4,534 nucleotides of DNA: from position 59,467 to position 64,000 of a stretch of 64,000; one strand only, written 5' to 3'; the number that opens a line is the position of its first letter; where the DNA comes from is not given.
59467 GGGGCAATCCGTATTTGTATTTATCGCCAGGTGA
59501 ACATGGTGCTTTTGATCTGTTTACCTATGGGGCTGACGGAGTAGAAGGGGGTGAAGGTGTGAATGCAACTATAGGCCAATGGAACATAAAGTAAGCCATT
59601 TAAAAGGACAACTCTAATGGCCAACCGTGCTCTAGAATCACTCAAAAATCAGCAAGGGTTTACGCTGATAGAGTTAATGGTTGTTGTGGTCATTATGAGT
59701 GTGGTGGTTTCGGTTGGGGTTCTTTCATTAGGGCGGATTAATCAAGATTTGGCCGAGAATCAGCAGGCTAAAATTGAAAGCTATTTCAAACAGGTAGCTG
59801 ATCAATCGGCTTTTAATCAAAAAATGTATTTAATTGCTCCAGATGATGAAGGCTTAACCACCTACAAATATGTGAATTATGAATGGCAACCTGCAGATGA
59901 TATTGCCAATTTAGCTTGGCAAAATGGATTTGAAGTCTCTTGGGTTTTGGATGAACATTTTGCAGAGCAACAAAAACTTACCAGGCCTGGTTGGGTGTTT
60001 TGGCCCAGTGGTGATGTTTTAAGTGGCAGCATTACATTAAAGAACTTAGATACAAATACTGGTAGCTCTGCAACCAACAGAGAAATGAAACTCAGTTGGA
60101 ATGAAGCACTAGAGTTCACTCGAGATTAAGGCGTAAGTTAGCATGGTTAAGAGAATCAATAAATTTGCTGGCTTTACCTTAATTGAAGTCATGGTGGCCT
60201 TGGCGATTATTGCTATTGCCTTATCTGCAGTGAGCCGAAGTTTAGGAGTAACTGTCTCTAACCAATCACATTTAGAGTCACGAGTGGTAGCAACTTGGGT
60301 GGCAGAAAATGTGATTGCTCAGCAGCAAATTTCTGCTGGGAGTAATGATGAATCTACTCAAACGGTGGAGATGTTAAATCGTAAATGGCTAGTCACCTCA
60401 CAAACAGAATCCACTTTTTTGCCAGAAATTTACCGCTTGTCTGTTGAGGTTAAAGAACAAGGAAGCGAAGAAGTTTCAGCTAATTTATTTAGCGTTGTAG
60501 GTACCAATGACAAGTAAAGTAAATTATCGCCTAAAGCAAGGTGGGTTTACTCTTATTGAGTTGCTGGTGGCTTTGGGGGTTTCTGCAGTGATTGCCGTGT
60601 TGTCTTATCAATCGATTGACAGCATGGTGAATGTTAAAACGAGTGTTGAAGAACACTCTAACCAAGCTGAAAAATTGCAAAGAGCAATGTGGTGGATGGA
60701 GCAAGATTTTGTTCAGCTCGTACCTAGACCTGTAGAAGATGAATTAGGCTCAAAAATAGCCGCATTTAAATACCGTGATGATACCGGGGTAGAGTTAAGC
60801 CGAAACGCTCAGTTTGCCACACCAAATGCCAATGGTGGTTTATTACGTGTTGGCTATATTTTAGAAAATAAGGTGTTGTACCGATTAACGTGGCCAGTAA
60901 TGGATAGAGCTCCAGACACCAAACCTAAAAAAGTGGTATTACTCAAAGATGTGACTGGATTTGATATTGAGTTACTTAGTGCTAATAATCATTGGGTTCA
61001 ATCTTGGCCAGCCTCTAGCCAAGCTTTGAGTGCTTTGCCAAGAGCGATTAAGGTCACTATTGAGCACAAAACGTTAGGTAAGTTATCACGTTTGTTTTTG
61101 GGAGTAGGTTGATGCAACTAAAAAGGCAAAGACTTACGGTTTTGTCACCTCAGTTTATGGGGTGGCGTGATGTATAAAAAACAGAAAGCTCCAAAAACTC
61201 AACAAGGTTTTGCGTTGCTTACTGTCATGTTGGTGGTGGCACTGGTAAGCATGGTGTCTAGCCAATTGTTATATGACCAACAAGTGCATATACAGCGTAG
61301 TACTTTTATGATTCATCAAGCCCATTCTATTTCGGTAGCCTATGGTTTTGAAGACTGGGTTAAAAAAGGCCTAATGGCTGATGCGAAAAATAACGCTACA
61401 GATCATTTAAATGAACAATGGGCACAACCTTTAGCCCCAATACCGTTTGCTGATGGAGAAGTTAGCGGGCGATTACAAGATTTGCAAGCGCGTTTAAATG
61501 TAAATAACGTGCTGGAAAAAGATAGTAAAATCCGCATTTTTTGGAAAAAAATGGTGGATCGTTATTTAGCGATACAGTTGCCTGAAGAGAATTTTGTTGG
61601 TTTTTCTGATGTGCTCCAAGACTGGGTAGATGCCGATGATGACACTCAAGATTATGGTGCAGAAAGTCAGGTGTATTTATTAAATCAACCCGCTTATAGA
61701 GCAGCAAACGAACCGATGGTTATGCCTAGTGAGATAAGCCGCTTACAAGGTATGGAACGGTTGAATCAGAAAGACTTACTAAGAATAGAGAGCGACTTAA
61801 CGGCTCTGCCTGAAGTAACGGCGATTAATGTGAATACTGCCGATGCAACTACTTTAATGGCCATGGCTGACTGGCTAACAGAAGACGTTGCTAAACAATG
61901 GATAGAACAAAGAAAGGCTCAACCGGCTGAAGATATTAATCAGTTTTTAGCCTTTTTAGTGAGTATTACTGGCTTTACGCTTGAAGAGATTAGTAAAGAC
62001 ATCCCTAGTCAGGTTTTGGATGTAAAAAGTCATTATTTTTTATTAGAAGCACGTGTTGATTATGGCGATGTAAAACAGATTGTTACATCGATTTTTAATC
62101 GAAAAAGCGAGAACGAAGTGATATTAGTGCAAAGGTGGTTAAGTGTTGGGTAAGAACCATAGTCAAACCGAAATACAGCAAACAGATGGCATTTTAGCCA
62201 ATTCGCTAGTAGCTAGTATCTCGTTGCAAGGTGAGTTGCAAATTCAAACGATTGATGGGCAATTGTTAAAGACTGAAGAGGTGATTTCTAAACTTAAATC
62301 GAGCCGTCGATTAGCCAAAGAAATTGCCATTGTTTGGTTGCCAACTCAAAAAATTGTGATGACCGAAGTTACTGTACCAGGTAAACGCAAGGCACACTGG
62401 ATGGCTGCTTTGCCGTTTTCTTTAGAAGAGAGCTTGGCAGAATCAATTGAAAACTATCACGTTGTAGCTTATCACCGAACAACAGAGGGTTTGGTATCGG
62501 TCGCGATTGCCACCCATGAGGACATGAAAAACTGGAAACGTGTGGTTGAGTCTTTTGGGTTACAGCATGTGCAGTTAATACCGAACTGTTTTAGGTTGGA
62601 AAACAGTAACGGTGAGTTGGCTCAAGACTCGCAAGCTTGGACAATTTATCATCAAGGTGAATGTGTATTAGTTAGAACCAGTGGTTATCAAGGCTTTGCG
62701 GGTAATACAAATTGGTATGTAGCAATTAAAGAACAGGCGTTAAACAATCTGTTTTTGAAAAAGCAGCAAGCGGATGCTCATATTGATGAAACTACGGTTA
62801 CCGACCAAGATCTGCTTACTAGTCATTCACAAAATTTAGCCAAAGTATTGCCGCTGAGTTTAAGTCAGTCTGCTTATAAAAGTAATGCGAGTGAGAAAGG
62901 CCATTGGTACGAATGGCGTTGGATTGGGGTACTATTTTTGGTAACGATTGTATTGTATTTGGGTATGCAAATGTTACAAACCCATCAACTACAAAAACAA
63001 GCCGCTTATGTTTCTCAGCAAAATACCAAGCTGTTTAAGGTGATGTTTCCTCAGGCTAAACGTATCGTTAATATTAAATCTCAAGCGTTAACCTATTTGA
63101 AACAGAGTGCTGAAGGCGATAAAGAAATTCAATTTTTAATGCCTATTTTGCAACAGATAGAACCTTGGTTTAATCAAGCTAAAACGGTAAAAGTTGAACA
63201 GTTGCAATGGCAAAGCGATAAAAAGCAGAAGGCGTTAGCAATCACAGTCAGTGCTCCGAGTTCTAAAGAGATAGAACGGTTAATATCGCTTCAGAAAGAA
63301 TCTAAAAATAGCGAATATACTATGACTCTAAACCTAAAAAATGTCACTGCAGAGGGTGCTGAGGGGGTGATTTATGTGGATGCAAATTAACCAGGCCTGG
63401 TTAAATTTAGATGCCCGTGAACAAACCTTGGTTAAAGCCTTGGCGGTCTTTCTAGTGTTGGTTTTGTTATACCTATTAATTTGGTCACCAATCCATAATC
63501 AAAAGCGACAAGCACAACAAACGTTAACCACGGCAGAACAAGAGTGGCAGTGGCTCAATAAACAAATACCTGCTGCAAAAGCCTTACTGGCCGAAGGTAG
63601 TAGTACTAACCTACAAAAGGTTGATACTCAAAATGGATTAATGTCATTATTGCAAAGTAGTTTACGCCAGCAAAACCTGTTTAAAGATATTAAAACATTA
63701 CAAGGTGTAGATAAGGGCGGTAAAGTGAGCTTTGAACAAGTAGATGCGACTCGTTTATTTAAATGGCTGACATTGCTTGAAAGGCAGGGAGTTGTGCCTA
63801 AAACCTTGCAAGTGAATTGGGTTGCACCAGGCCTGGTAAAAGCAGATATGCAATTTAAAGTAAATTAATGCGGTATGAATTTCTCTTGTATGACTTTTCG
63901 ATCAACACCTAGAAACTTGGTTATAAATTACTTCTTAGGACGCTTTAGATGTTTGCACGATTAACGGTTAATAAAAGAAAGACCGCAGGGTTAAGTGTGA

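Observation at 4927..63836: Hyper-abundant GC-rich palindrome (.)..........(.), a HIP1/uptake-sequence-like genomic word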

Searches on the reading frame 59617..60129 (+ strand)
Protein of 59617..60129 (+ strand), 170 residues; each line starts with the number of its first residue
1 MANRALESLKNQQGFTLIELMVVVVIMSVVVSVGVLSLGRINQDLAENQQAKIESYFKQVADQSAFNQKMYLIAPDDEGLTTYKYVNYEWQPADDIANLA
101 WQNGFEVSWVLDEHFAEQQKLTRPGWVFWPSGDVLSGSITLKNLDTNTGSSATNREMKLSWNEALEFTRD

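Call 7: search_protein_families(library=ncbifam, proteins=[window:59617-60129:+])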
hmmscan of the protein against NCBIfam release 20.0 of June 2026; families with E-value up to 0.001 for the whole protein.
window:59617-60129:+ (170 aa): 10 families
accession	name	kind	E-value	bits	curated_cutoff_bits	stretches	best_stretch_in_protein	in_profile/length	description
TIGR01708.2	typeII_sec_gspH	equivalog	6.9e-15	55.4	80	1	12-142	1-147/169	type II secretion system minor pseudopilin GspH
TIGR02532.1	IV_pilin_GFxxxE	domain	3.8e-08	32.8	16.3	1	12-34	1-23/24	prepilin-type N-terminal cleavage/methylation domain-containing protein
NF007800.0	PRK10506.1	equivalog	3.9e-08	33.3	158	1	8-70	4-68/163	prepilin peptidase-dependent protein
NF007862.0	PRK10574.1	equivalog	9.9e-07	29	138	1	10-38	2-30/145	prepilin peptidase-dependent pilin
NF041013.1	T4P_ComGE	equivalog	3.3e-06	27.1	49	1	10-64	1-52/83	competence type IV pilus minor pilin ComGE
NF040999.1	pilin_ComGC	equivalog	2.2e-05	24.5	75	1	12-63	1-49/84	competence type IV pilus major pilin ComGC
TIGR01710.1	typeII_sec_gspG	equivalog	2.4e-05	24.4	88.85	1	13-54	1-41/134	type II secretion system major pseudopilin GspG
TIGR02596.1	TIGR02596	subfamily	6.7e-05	23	70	1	15-40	1-26/196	Verru_Chthon cassette protein D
NF007660.0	PRK10332.1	equivalog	0.00027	21.4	86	1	7-48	3-40/107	prepilin-type N-terminal cleavage/methylation domain-containing protein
NF040982.1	ComGD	equivalog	0.00043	20.7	70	1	12-71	1-61/139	competence type IV pilus minor pilin ComGD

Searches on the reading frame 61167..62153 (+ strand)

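Call 36: search_protein_families(library=pfam, proteins=[window:61167-62153:+])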
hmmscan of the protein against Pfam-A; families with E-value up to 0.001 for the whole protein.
window:61167-62153:+ (328 aa): 2 families
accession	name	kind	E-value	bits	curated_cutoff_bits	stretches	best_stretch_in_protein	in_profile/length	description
PF21687.3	T2SSK_1st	-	3.2e-15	57.2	26.2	1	108-215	1-106/107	Type II secretion system (T2SS), protein K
PF03934.19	T2SSK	-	1.9e-11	44.6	24.2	1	220-263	1-44/63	Type II secretion system (T2SS), protein K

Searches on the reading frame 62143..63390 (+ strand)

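Call 36: search_protein_families(library=pfam, proteins=[window:62143-63390:+])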
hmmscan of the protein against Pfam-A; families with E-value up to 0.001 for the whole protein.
window:62143-63390:+ (415 aa): 2 families
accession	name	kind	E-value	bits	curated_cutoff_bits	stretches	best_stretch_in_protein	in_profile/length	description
PF12693.12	GspL_C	-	3.8e-20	72.8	29.6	1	254-383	3-129/158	GspL periplasmic domain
PF05134.19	T2SSL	-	6.9e-18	65.3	25.5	1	58-241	44-212/231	Type II secretion system (T2SS), protein L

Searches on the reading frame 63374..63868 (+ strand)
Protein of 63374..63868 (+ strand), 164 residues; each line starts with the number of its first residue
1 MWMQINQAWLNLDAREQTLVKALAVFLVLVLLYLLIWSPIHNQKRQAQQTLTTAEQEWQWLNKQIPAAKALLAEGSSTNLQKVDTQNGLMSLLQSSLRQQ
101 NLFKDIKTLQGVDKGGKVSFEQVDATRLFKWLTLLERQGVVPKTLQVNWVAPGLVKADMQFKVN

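Call 36: search_protein_families(library=pfam, proteins=[window:63374-63868:+])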
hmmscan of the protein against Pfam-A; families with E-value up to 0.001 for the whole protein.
window:63374-63868:+ (164 aa): 1 family
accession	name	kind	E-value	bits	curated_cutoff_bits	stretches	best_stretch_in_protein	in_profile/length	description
PF04612.17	T2SSM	-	1e-25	91.2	27.8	1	4-159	3-154/160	Type II secretion system (T2SS), protein M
